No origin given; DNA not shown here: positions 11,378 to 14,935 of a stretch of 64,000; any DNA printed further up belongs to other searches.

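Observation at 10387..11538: SIR2-like gene is compositionally foreign (A/T-rich codons) relative to every neighbouring gene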

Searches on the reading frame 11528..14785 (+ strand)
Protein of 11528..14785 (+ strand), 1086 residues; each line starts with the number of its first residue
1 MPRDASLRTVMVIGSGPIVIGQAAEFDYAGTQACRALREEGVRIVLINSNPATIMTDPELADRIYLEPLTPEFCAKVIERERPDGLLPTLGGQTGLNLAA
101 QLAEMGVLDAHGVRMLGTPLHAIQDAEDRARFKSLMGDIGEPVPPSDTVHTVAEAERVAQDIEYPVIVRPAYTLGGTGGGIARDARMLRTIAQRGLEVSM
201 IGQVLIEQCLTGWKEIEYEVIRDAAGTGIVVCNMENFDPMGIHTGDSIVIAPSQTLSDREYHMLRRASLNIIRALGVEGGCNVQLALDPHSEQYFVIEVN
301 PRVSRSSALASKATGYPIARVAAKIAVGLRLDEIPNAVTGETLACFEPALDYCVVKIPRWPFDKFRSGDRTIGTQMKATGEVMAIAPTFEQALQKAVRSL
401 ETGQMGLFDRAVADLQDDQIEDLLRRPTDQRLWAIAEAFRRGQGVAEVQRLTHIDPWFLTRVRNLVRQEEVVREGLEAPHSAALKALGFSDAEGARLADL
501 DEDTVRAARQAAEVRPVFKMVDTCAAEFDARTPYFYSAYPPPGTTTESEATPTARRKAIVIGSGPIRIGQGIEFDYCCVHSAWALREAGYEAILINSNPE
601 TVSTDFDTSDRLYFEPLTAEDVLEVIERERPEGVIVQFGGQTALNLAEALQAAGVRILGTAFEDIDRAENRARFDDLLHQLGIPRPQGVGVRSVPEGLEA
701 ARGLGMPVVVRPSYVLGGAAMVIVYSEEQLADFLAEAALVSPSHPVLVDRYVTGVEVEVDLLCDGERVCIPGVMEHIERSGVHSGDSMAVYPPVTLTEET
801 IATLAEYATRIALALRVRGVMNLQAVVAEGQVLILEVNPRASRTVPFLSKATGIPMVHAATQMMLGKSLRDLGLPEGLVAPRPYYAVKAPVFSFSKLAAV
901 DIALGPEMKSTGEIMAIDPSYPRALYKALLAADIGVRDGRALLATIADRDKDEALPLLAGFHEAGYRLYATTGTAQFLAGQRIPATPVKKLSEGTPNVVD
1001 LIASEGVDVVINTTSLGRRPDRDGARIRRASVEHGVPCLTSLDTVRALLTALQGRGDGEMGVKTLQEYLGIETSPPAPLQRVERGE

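Call 43: find_related_loci(query=window:11528-14785:+, collection=genome_contigs, flank=5000)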
Query window:11528-14785:+ (1086 aa) in genome_contigs; peptide patterns used: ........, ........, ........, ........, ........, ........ (x = any residue, [..] = any of these).
600 stretches matched a pattern (row limit reached: there are more); 600 encode a relative of the query (tblastn E <= 1e-3); the best 80 are kept; 80 distinct loci.
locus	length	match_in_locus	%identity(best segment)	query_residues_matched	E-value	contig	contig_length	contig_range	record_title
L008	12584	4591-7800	61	1-1071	0e+0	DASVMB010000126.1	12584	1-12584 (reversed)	MAG TPA_asm: Bacillota bacterium isolate SMAG_U3089 k141_384202, whole genome shotgun sequence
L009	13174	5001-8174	60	1-1053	0e+0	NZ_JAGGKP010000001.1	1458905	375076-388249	Paenibacillus sediminis strain DSM 23491 Ga0454126_01, whole genome shotgun sequence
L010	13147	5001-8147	58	1-1053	0e+0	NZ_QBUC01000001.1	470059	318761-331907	Paenisporosarcina sp. OV554 Ga0189726_101, whole genome shotgun sequence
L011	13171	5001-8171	59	1-1053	0e+0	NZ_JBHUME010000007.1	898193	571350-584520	Paenibacillus gansuensis strain KCTC 3950 platanus_K_21_77_7, whole genome shotgun sequence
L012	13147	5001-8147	58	1-1053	0e+0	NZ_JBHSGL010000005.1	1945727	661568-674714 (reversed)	Planococcus dechangensis strain CGMCC 1.12151 velvet_auto_105_5, whole genome shotgun sequence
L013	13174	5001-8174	58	1-1053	0e+0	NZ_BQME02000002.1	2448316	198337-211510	Paenibacillus sp. L3-i20 sequence2, whole genome shotgun sequence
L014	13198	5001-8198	57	1-1067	0e+0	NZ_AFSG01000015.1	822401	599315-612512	Bacillus spizizenii DV1-B-1 gbs3c.contig.14, whole genome shotgun sequence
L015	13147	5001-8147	58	1-1053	0e+0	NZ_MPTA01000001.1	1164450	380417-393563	Paenisporosarcina indica strain PN2 contig00001, whole genome shotgun sequence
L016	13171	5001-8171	58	1-1053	0e+0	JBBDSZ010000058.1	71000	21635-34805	MAG: Paenibacillaceae bacterium isolate LejiaC_42_57 Lejia_C_907_length_71000_cov_35, whole genome shotgun sequence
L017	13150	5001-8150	57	1-1053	0e+0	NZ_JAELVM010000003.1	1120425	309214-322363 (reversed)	Chryseobacterium endalhagicum strain L7 NODE_3_length_1120425_cov_47.048192, whole genome shotgun sequence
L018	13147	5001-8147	57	1-1053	0e+0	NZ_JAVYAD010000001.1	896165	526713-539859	Rossellomorea sp. YC4-1 NODE_1_length_896165_cov_96.311573, whole genome shotgun sequence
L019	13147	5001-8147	57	1-1053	0e+0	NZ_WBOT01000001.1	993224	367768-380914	Bacillus mesophilum strain IITR-54 NODE_1_length_993224_cov_41.735921, whole genome shotgun sequence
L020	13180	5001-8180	57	7-1068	0e+0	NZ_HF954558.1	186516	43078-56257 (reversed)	Megasphaera massiliensis strain NP3, whole genome shotgun sequence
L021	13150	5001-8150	58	1-1053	0e+0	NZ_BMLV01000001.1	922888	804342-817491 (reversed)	Cloacibacterium rupense strain CGMCC 1.7656 sequence01, whole genome shotgun sequence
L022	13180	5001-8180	57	8-1068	0e+0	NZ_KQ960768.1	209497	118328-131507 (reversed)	Veillonella sp. DNF00869 Scaffold186, whole genome shotgun sequence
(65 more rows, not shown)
